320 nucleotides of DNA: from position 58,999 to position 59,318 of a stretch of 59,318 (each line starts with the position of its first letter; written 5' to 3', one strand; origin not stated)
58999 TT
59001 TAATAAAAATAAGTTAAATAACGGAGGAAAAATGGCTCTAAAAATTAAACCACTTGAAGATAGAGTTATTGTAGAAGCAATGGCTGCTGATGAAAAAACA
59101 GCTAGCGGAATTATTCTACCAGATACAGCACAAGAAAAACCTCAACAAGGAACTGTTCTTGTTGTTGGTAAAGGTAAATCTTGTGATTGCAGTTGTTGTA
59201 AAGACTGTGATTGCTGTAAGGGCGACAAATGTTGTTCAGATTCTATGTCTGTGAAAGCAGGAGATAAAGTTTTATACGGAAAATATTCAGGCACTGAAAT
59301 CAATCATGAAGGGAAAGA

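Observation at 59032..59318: GroES whose roof hairpin is replaced by a metallothionein-like 9-cysteine segment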

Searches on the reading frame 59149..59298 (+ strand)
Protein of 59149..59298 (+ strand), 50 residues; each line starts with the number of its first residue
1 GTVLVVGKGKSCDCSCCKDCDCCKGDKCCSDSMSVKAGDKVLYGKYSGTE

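Call 25: search_protein_representatives(protein=window:59149-59298:+)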
Query: 50 residues. Proteins with E-value up to 0.001 (for the whole library): 3; up to 1e-10: 0; up to 1e-30: 0. The best 3 are listed.
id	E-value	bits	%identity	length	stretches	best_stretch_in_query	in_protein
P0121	1.1e-08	50.5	44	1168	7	18-44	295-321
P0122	1.9e-06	43.5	70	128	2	25-50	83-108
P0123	8.0e-05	38.4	40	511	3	17-46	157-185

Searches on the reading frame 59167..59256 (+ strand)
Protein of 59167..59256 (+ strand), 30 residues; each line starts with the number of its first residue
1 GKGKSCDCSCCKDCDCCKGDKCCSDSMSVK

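Call 44: search_protein_families(library=pfam, proteins=[window:59167-59256:+], max_evalue=10)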
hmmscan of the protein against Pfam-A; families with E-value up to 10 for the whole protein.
seq(30 aa): 0 families

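Call 45: search_solved_structures(query=window:59167-59256:+, max_evalue=10, show_alignments=3)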
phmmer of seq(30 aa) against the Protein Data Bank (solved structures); distinct sequences matched with E-value up to 10: 0.
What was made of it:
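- Closest known: Metallothioneins. Different: It has no detectable homology to Pfam MT families or to PDB chains (calls 44, 45).
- The insert alone matches no Pfam metallothionein family and no PDB chain (calls 44, 45).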
